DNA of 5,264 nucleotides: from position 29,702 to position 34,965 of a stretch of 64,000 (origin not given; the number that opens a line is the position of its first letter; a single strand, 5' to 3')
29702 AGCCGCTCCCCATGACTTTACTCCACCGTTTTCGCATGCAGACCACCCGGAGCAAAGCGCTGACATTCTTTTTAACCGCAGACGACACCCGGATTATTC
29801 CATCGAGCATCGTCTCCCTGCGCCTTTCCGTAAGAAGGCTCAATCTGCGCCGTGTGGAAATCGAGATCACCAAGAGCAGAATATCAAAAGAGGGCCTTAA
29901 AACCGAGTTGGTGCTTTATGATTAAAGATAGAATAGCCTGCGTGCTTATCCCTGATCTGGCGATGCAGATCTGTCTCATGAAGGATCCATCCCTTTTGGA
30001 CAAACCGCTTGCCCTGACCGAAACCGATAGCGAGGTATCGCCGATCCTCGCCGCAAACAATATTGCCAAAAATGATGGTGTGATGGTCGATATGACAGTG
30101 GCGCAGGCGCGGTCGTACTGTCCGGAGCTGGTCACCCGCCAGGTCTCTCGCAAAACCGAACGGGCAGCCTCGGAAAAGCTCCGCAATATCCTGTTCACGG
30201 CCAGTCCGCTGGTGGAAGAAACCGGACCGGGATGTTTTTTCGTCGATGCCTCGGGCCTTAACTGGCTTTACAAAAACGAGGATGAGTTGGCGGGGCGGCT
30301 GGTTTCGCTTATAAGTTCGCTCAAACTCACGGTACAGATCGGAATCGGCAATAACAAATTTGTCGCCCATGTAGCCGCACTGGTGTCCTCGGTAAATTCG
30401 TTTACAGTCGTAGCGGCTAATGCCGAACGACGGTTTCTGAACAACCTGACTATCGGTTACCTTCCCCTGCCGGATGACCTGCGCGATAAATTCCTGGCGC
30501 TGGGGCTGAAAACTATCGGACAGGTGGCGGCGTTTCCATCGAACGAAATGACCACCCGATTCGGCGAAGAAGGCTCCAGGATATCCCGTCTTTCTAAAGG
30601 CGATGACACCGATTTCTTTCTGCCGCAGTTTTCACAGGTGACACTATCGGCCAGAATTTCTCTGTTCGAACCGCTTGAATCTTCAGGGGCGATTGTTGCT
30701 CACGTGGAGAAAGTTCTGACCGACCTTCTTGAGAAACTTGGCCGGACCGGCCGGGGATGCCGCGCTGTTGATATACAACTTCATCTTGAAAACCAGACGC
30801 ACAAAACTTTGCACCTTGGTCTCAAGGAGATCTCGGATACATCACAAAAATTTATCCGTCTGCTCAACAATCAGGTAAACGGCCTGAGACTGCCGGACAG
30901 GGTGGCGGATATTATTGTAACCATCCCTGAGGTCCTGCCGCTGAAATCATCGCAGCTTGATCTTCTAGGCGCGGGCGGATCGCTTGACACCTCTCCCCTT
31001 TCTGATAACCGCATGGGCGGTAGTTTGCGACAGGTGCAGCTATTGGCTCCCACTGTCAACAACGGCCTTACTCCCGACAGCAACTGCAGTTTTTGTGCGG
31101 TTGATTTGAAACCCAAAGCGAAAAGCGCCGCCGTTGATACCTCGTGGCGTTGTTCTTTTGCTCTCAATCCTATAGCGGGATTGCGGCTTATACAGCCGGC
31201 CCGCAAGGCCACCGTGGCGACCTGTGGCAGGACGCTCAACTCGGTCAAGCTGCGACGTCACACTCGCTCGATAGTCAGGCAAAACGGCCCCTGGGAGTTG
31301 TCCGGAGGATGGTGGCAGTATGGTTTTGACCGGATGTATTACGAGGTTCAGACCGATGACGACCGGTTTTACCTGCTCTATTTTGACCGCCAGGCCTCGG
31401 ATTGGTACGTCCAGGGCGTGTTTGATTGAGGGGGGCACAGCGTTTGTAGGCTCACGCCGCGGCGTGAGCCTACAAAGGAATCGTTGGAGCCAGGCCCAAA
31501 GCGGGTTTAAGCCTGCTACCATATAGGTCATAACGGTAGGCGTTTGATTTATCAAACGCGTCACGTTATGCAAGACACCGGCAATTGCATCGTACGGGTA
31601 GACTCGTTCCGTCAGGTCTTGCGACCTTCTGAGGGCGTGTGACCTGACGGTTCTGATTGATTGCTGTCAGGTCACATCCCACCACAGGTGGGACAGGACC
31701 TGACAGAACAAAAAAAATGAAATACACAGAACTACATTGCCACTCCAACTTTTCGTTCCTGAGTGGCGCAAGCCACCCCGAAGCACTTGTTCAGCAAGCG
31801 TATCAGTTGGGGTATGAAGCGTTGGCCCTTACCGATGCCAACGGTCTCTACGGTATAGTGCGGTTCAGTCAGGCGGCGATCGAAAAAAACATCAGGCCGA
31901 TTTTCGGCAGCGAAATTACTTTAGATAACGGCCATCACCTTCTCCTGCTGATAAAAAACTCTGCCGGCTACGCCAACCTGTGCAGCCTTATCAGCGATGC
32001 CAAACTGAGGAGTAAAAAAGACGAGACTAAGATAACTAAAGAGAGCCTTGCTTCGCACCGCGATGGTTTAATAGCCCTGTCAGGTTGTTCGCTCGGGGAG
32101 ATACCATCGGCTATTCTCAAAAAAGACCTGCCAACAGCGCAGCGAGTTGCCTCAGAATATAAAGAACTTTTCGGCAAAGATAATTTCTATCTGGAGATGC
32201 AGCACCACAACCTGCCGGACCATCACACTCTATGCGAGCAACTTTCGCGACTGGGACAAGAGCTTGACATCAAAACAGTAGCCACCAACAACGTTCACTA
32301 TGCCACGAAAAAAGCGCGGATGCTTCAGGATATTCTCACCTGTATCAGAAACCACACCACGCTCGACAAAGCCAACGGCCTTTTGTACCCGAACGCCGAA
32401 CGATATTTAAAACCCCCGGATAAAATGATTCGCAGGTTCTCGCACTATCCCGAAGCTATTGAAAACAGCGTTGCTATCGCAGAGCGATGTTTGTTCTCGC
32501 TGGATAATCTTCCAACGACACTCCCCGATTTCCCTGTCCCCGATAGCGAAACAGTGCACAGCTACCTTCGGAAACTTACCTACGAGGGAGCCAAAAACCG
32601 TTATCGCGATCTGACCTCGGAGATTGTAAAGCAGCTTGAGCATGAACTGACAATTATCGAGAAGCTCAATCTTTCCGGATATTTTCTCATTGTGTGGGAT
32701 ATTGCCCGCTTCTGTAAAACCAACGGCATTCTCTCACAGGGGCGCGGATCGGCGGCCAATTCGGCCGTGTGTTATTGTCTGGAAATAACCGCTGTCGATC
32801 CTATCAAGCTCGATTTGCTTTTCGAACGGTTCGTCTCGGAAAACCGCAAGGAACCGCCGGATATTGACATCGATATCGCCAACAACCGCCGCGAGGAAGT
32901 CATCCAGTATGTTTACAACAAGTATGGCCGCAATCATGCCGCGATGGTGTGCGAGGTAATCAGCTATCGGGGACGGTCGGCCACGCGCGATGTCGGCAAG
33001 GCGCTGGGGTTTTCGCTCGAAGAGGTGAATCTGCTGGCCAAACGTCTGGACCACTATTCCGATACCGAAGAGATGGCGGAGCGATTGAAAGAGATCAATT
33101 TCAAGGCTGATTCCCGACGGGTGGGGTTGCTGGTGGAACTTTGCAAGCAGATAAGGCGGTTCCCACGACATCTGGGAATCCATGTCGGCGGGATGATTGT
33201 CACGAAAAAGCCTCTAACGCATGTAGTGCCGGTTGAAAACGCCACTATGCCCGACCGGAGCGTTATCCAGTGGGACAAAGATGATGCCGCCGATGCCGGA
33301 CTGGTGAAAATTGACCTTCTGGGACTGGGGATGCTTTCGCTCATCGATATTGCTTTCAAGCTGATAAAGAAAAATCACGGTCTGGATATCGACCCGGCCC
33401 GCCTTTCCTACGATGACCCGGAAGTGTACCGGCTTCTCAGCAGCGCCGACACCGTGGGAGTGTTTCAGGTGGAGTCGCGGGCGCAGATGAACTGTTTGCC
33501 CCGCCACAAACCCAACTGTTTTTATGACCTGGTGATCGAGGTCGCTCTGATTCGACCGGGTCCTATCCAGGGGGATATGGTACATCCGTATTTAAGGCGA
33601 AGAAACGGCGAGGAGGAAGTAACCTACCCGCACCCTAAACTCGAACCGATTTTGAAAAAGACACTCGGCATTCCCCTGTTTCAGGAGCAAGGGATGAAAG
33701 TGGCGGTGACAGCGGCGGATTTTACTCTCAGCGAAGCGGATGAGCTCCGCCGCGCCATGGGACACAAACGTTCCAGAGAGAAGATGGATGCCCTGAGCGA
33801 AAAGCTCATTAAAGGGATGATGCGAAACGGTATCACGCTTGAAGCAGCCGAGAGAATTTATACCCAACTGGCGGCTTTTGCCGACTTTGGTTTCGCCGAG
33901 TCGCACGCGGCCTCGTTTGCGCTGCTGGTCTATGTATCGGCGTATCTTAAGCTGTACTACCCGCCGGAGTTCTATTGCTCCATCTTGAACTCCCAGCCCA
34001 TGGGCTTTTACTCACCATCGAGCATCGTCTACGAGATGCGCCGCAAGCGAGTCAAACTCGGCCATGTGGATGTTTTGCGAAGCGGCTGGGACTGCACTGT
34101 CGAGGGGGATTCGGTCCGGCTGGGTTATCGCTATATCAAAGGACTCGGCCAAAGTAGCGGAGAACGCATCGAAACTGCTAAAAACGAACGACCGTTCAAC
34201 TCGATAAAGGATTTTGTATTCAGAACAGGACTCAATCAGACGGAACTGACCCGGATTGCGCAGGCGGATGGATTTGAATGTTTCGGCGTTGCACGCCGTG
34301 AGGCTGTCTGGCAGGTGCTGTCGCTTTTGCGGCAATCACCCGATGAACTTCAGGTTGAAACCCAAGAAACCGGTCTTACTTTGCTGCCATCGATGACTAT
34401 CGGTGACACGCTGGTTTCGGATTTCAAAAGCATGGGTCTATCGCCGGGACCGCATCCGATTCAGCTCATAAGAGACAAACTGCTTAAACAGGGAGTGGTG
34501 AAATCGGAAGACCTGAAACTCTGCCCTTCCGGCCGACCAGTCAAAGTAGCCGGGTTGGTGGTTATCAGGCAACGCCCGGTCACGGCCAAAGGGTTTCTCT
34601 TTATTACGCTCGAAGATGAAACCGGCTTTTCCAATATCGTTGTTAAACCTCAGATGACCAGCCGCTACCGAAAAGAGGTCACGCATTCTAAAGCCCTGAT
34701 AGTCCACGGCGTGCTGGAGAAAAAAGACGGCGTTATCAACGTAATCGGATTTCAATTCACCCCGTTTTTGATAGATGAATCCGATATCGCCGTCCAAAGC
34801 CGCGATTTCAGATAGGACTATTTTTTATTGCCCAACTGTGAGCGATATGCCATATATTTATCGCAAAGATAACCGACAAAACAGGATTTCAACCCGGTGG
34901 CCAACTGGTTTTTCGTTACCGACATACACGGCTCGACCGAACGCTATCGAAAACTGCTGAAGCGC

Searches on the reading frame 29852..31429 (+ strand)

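Call 92: search_protein_families(library=pfam, proteins=[window:29852-31429:+], max_evalue=0.00001)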
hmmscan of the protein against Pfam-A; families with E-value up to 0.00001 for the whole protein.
window:29852-31429:+ (525 aa): 1 family
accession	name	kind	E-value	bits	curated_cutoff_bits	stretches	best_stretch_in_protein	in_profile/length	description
PF00817.25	IMS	-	9.1e-25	87.7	23.2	1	39-176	9-147/148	impB/mucB/samB family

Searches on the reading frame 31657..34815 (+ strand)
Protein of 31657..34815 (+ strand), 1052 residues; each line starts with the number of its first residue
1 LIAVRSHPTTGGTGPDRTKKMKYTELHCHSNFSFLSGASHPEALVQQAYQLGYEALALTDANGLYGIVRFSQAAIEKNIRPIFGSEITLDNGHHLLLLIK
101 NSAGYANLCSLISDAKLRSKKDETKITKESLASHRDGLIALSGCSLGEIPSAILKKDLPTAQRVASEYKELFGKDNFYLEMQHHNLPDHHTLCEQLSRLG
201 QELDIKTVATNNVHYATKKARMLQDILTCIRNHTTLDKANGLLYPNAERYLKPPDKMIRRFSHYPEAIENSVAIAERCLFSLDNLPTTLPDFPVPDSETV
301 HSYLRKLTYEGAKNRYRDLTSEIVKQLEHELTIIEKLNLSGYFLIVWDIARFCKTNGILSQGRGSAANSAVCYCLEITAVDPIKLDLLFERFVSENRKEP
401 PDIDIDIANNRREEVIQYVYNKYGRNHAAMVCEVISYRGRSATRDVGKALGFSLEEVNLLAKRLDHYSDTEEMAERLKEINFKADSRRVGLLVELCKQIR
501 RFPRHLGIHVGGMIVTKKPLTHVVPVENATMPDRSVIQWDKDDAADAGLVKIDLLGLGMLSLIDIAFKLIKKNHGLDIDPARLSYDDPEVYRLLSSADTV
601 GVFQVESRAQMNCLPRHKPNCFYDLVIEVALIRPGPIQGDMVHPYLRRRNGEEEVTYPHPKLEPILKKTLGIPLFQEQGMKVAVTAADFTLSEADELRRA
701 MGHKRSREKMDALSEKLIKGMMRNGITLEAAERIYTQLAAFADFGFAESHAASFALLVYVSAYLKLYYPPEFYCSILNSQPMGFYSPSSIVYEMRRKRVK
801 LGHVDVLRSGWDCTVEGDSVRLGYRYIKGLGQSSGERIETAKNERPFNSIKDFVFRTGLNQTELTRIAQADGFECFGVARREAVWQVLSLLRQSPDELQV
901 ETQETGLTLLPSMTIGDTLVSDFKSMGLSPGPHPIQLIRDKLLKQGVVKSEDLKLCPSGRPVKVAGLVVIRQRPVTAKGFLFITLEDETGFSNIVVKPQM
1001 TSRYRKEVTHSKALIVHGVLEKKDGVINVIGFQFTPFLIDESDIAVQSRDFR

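Call 92: search_protein_families(library=pfam, proteins=[window:31657-34815:+], max_evalue=0.00001)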
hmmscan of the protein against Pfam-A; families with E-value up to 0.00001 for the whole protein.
window:31657-34815:+ (1052 aa): 5 families
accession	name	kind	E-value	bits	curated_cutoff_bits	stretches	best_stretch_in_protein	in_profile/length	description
PF07733.18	DNA_pol3_alpha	-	1.1e-86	291.2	23.9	1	302-556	1-260/260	Bacterial DNA polymerase III alpha NTPase domain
PF17657.6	DNA_pol3_finger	-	2e-61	206.6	22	1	559-725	1-166/166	Bacterial DNA polymerase III alpha subunit finger domain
PF02811.25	PHP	-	5.8e-43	147.5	26.4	1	25-184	1-164/164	PHP domain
PF14579.12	HHH_6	-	3.9e-19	69.1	25.6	1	799-883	2-90/90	Helix-hairpin-helix motif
PF01336.31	tRNA_anti-codon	-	1.1e-06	28.9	27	1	962-1033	1-71/75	OB-fold nucleic acid binding domain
